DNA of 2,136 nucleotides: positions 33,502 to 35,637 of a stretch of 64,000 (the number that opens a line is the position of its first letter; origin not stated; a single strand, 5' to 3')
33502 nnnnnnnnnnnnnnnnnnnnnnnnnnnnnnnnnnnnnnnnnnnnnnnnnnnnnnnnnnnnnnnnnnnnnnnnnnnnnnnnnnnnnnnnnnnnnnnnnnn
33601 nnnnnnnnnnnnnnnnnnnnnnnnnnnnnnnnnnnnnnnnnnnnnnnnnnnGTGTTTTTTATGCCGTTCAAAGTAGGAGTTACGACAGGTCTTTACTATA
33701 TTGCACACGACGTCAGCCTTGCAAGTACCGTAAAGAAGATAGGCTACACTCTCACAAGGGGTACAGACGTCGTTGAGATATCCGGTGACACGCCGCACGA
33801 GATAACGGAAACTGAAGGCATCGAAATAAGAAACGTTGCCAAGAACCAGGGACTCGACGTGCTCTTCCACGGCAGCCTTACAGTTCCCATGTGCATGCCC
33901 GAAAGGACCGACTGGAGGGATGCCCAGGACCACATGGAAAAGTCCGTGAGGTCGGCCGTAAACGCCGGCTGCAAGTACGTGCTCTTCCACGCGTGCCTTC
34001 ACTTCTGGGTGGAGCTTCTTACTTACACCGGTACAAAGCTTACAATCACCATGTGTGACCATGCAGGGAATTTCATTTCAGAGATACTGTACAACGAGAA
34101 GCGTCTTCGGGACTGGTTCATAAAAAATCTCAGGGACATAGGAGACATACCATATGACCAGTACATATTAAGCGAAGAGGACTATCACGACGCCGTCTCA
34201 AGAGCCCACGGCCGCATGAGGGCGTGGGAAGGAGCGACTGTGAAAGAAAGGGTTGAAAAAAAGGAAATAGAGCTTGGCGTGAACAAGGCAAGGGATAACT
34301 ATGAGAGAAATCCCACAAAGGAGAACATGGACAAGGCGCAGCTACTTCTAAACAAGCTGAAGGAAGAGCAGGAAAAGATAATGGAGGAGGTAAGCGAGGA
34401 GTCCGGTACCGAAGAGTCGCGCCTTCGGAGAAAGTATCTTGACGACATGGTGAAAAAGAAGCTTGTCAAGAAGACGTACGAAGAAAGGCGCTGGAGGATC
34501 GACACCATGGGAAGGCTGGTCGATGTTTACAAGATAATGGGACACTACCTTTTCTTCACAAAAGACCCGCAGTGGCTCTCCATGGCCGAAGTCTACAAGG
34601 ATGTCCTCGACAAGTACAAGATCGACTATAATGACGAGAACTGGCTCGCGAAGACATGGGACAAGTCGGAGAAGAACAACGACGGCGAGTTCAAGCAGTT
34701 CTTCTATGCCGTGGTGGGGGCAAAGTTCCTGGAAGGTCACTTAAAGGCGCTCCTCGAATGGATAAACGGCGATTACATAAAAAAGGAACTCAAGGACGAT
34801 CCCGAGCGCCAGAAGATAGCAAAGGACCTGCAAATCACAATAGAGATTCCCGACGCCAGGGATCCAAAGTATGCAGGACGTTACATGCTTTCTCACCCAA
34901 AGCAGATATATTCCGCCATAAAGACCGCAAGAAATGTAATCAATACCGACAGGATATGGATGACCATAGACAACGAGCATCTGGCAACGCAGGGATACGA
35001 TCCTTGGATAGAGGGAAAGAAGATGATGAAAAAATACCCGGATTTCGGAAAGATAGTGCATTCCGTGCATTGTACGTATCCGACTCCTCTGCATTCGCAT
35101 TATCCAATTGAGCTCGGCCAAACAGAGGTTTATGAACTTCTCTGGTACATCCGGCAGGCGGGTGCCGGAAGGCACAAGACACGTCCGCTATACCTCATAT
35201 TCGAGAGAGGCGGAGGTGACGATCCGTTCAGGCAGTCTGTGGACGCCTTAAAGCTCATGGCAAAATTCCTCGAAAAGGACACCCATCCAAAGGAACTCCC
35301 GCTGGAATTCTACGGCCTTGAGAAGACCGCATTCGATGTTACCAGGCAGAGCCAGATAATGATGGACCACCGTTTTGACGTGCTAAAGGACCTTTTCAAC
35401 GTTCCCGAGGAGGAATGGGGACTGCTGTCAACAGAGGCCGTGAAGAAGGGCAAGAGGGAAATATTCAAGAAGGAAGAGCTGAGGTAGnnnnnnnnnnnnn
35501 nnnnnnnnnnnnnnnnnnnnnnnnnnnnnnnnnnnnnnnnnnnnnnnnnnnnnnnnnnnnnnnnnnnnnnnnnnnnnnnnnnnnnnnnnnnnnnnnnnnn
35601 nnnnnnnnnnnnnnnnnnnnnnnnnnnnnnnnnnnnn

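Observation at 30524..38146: Candidate uncharacterised multi-gene system: paralog pair, small membrane protein, helical protein, EndoIV-like barrel, MNT-HEPN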

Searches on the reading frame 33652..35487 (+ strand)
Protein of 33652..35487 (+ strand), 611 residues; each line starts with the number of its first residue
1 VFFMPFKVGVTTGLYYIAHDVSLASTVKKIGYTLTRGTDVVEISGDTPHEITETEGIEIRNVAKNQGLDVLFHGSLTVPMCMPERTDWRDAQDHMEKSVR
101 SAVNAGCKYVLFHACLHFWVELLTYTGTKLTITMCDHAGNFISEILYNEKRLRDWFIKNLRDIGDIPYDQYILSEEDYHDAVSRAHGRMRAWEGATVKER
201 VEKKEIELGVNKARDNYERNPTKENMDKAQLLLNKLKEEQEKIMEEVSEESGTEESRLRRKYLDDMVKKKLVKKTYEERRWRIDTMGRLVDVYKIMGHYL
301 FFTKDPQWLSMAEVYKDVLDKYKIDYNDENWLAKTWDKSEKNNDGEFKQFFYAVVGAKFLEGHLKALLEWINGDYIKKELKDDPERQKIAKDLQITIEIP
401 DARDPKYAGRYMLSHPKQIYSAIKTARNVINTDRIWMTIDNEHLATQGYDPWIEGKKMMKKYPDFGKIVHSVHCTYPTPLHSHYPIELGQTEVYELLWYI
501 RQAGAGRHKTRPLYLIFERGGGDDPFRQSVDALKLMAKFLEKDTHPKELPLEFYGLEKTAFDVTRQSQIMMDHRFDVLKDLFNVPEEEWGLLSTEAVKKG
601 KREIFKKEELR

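Call 3: search_protein_families(library=pfam, proteins=[window:33652-35487:+], max_evalue=0.1)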
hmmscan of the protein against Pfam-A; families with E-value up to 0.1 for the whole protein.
window:33652-35487:+ (611 aa): 4 families
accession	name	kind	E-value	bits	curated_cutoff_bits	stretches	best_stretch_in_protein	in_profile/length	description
PF01261.30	AP_endonuc_2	-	3.5e-05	24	31.1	1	37-114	8-89/249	Xylose isomerase-like TIM barrel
PF18510.6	NUC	-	0.0063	17.5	25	1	273-352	52-126/162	Nuclease domain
PF07540.16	NOC3p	-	0.031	15.1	26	0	286-338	21-73/92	Nucleolar complex-associated protein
PF18904.5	DUF5660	-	0.06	14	24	0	396-449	32-84/109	Domain of unknown function (DUF5660)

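Call 4: search_protein_families(library=ncbifam, proteins=[window:33652-35487:+], max_evalue=0.1)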
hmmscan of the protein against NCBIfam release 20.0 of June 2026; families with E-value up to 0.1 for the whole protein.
window:33652-35487:+ (611 aa): 0 families

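Call 7: search_protein_families(library=padloc, proteins=[window:33652-35487:+], max_evalue=0.1)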
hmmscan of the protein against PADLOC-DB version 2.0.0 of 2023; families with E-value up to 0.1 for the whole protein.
window:33652-35487:+ (611 aa): 0 families

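Call 8: search_protein_families(library=phrogs, proteins=[window:33652-35487:+], max_evalue=0.1)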
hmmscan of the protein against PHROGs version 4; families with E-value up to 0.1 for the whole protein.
window:33652-35487:+ (611 aa): 0 families

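Call 9: find_homologous_proteins(query=window:33652-35487:+)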
Query window:33652-35487:+ (611 aa): 236 proteins with E <= 0.001 among 6326 candidates; the best 120 are listed.
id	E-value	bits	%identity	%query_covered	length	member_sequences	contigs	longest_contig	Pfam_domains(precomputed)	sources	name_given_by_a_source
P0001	0.0e+0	1415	100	100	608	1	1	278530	PF01261.31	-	-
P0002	0.0e+0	1170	81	97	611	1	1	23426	-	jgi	jgi:hypothetical protein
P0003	0.0e+0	1124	77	97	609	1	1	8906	-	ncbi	-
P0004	0.0e+0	1103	77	100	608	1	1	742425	PF01261.31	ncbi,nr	ncbi:MAG: hypothetical protein JSV63_01040 [Candidatus Aenigmatarchaeota archaeon]|nr:MAG: hypotheti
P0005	0.0e+0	1100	75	97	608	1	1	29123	PF01261.31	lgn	-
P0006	0.0e+0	1076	74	97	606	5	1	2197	-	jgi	-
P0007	0.0e+0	1064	73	97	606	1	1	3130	-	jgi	jgi:hypothetical protein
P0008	0.0e+0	1054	74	100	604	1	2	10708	-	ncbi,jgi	-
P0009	0.0e+0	1053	73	97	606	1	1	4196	-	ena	-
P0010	0.0e+0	1049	72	97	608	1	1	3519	-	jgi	jgi:hypothetical protein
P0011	0.0e+0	1047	71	97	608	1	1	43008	-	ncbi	-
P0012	0.0e+0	1046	73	100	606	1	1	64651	-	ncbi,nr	ncbi:MAG: hypothetical protein JXC85_05195 [Candidatus Aenigmarchaeota archaeon]|nr:hypothetical pro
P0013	0.0e+0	1041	72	97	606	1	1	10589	-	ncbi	-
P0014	0.0e+0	1035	72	99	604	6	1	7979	-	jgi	-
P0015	0.0e+0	1025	73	100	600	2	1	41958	-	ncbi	-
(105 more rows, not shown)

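Call 12: find_related_loci(query=A1, collection=genome_contigs, flank=10000)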
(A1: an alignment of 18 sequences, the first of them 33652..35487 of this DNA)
Query A1 (611 aa) in genome_contigs; peptide patterns used: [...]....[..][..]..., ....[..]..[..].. (x = any residue, [..] = any of these).
218 stretches matched a pattern; 84 encode a relative of the query (tblastn E <= 1e-3); the best 80 are kept; 76 distinct loci.
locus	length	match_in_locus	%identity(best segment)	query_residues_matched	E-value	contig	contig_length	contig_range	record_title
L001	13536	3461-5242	81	4-597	0e+0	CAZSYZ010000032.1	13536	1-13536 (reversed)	MAG TPA_asm: uncultured archaeon isolate binchicken_co89_221 genome assembly, contig: NODE_8709_length_13536_cov_5.17446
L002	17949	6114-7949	77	1-611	0e+0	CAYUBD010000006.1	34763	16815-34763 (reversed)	MAG TPA_asm: uncultured archaeon isolate binchicken_co34_528 genome assembly, contig: NODE_1747_length_34763_cov_8.12927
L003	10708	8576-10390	74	3-611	0e+0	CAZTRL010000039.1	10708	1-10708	MAG TPA_asm: uncultured archaeon isolate binchicken_co151_62 genome assembly, contig: NODE_9476_length_10708_cov_7.59983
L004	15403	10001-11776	74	4-597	0e+0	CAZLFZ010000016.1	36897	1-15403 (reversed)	MAG TPA_asm: uncultured archaeon isolate binchicken_co262_246 genome assembly, contig: NODE_953_length_36897_cov_12.7902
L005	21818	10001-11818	73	4-611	0e+0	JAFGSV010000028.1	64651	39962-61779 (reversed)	MAG: Candidatus Aenigmatarchaeota archaeon isolate Zod_Metabat.932 k87_12870100, whole genome shotgun sequence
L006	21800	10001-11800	73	4-611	0e+0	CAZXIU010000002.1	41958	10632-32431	MAG TPA_asm: uncultured archaeon isolate binchicken_co129_810 genome assembly, contig: NODE_2258_length_41958_cov_5.5630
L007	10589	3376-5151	72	4-597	0e+0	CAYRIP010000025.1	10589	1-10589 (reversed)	MAG TPA_asm: uncultured archaeon isolate SRP214966_co2_17 genome assembly, contig: NODE_10901_length_10589_cov_4.268939,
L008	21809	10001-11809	72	1-611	0e+0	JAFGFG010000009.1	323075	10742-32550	MAG: Candidatus Aenigmatarchaeota archaeon isolate Zod_Metabat.1300 k87_14378440, whole genome shotgun sequence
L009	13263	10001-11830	70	4-611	0e+0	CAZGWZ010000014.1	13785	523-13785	MAG TPA_asm: uncultured archaeon isolate binchicken_co129_219 genome assembly, contig: NODE_13570_length_13785_cov_5.543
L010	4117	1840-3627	70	2-597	0e+0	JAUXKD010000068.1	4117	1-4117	MAG: Candidatus Aenigmatarchaeota archaeon isolate CSMAG_3099 CSMAG_3099_k127_11810936_length_4117_cov_16.0000, whole ge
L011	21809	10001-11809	56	4-611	0e+0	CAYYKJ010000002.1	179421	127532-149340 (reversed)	MAG TPA_asm: uncultured archaeon isolate SRP141376_co1_226 genome assembly, contig: NODE_126_length_179421_cov_14.235234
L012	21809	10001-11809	57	4-611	0e+0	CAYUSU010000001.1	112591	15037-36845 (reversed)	MAG TPA_asm: uncultured archaeon isolate binchicken_co81_500 genome assembly, contig: NODE_100_length_112591_cov_6.98485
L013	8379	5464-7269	56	6-611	0e+0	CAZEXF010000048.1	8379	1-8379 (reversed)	MAG TPA_asm: uncultured archaeon isolate SRP214966_co4_448 genome assembly, contig: NODE_10310_length_8379_cov_5.401730,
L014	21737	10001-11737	55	6-596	0e+0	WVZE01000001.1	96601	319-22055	MAG: Candidatus Aenigmatarchaeota archaeon isolate CS3-C152 C_merged_R1_(paired)_contig_4161, whole genome shotgun seque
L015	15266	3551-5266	56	6-597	0e+0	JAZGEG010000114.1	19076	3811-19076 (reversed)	MAG: Candidatus Aenigmatarchaeota archaeon isolate SCS4bin.16 SCS4bin.16_114, whole genome shotgun sequence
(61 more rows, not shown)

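Call 20: search_solved_structures(query=A1, max_evalue=10, show_alignments=2)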
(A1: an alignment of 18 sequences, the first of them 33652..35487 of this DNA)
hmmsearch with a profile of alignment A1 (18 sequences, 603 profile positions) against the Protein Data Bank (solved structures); distinct sequences matched with E-value up to 10: 19.
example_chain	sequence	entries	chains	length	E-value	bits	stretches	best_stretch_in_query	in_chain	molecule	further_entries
1qjc_A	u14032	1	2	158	0.3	13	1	547-592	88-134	PHOSPHOPANTETHEINE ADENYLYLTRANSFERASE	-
1b6t_A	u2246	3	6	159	0.3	12.9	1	547-592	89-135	PROTEIN (PHOSPHOPANTETHEINE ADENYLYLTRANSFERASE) | PHOSPHOPANTETHEINE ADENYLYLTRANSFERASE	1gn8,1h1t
6cck_A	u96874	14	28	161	0.31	12.9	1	547-592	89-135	Phosphopantetheine adenylyltransferase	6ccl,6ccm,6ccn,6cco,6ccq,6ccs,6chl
6b7a_A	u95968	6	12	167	0.33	12.8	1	547-592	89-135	Phosphopantetheine adenylyltransferase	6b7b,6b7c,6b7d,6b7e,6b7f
5jbn_A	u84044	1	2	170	0.34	12.8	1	547-592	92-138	Phosphopantetheine adenylyltransferase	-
8zn2_A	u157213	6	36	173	0.43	12.4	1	547-591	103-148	Phosphopantetheine adenylyltransferase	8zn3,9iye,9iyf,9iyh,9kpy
8d0b_E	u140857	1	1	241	0.44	12.4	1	133-201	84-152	DNA primase large subunit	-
9iyg_A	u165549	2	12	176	0.44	12.4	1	547-591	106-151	Phosphopantetheine adenylyltransferase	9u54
4bpu_B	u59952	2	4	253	0.49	12.2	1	133-201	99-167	DNA PRIMASE LARGE SUBUNIT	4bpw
8i8i_A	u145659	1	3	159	0.53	12.1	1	547-592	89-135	Phosphopantetheine adenylyltransferase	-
4bpx_B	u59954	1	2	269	0.56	12.1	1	133-200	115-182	DNA POLYMERASE ALPHA CATALYTIC SUBUNIT, DNA PRIMASE LARGE SUBUNIT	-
3l92_A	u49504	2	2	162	0.68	11.8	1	547-591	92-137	Phosphopantetheine adenylyltransferase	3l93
5w9a_A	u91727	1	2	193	0.88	11.4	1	125-261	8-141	Tripartite motif-containing protein 5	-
8vy3_B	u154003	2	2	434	1.2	10.9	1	133-200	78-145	DNA primase large subunit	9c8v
4rr2_B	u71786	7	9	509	1.6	10.6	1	133-200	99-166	DNA primase large subunit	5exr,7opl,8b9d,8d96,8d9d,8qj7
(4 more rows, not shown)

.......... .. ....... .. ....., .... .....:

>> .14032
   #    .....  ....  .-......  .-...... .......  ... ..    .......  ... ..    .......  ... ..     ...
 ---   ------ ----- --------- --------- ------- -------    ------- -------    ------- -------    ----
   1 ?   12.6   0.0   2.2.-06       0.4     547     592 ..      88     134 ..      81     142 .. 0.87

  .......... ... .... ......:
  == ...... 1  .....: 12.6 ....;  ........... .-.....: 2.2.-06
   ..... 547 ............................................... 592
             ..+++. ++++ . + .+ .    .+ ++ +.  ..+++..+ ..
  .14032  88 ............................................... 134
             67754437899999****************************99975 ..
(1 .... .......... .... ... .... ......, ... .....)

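Call 38: predict_structure(alignment_id=A3)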
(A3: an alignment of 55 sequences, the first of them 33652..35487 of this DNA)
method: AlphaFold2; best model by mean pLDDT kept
length: 611 residues; sequences in the alignment: 55
mean_pLDDT: 86.7   pTM: 0.83
mean pLDDT of the five models: 86.7, 84.9, 84.7, 84.4, 82.5
residues with pLDDT >= 90: 415; 70-90: 108; 50-70: 68; < 50: 20
segments of 3 or more residues with pLDDT < 50: 16-19, 605-611
pLDDT, mean of each block of 10 residues (from residue 1): 81 60 72 79 82 92 92 84 92 95 97 79 55 93 96 95 88 95 94 95 93 91 92 93 94 94 97 95 89 96 98 96 94 93 93 96 98 96 97 95 82 94 98 96 91 96 96 88 82 96 91 87 68 94 94 72 56 53 53 56 45 38
secondary structure, 60 per line:
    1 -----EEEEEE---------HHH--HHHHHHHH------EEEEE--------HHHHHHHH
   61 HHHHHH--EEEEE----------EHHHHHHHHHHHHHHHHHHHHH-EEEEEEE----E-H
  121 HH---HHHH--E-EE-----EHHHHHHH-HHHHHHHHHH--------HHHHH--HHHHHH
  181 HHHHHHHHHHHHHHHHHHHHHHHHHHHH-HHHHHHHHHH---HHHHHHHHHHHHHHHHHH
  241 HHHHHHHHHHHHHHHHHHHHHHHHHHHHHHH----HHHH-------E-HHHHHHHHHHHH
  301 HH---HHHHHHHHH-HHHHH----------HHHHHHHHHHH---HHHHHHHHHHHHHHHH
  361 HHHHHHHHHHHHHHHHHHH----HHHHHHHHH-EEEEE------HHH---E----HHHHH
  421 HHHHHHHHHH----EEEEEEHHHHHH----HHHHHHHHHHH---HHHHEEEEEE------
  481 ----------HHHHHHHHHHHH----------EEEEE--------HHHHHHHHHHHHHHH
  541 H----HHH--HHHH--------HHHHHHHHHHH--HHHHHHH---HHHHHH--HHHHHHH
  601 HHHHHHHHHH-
elements in order: E6-11 H26-33 E40-44 H53-66 E69-73 H85-105 E107-113 H126-129 H142-148 H150-159 H168-172 H175-208 H210-219 H223-271 H276-279 H289-302 H306-314 H316-320 H331-341 H345-379 H384-392 E394-398 H416-430 E435-440 H441-446 H451-461 H465-468 E469-474 H491-502 E513-517 H526-541 H551-554 H563-573 H576-582 H586-591 H594-610

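Call 41: fold_search(model_id=the predicted structure, library=pdb)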
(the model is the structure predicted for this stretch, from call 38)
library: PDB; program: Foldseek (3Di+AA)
matches with E <= 10: 649; with E <= 0.001: 2
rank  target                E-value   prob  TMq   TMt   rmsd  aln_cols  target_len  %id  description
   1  8xiv                  3.2e-04  1.00  0.33  0.64   8.0       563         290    8  Production of D-psicose (released 2024-12-25)
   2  8xix                  4.6e-04  1.00  0.33  0.64   8.3       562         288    8  KeDt3e within Co (released 2024-12-25)
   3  7dz3_A                1.2e-03  1.00  0.33  0.65   7.5       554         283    9  Crystal structures of D-allulose 3-epimerase with D-fructose from Sinorhizobium fredii (released 2022-08-03)
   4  8yec_C                1.2e-03  1.00  0.33  0.61  11.7       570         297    7  Crystal structure of L-ribulose 3-epimerase in complex with D-allulose (released 2025-02-12)
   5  7dz4_A                1.3e-03  1.00  0.33  0.64   7.5       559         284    9  Crystal structures of D-allulose 3-epimerase with D-tagatose from Sinorhizobium fredii (released 2022-08-03)
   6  4hno                  2.1e-03  1.00  0.33  0.65   6.9       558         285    8  High resolution crystal structure of DNA Apurinic/apyrimidinic (AP) endonuclease IV Nfo from Thermatoga maritima (released 2013-01-23)
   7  8yeb_I                2.1e-03  1.00  0.34  0.67   6.8       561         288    7  Crystal structure of L-ribulose 3-epimerase from Arthrobacter globiformis M30 (released 2025-02-12)
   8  4xsl_D                2.1e-03  1.00  0.34  0.65   8.2       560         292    8  Crystal strcutre of D-tagatose 3-epimerase C66S from Pseudomonas cichorii in complex with glycerol (released 2016-01-27)
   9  3cqj_B                2.1e-03  1.00  0.32  0.64  15.5       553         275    8  Crystal Structure of L-xylulose-5-phosphate 3-epimerase UlaE (form B) complex with Zn2+ (released 2008-11-25)
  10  4pfh_A                2.1e-03  1.00  0.34  0.63   8.9       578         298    7  Crystal structure of engineered D-tagatose 3-epimerase PcDTE-IDF8 (released 2014-10-22)
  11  3vyl_A                2.5e-03  1.00  0.32  0.61   8.4       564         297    9  Structure of L-ribulose 3-epimerase (released 2013-10-02)
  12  7dz3_C                2.9e-03  1.00  0.33  0.64   8.1       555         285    9  Crystal structures of D-allulose 3-epimerase with D-fructose from Sinorhizobium fredii (released 2022-08-03)
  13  4ytr_B                2.9e-03  1.00  0.33  0.62   8.3       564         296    7  Crystal structure of D-tagatose 3-epimerase C66S from Pseudomonas cichorii in complex with 1-deoxy L-tagatose (released 2016-03-23)
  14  4pgl_A                3.2e-03  1.00  0.34  0.64   8.0       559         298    8  Crystal structure of engineered D-tagatose 3-epimerase PcDTE-ILS6 (released 2014-10-22)
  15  4q7i_B                3.3e-03  1.00  0.34  0.65   7.9       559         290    8  Crystal structure of engineered thermostable D-tagatose 3-epimerase PcDTE-Var8 (released 2014-10-22)
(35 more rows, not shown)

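Call 63: find_related_loci(query=A1, collection=viral_contigs, flank=8000)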
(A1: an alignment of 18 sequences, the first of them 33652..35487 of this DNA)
Query A1 (611 aa) in viral_contigs; peptide patterns used: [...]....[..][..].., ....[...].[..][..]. (x = any residue, [..] = any of these).
100 stretches matched a pattern, but none encodes a relative of the query by tblastn (E <= 1e-3).
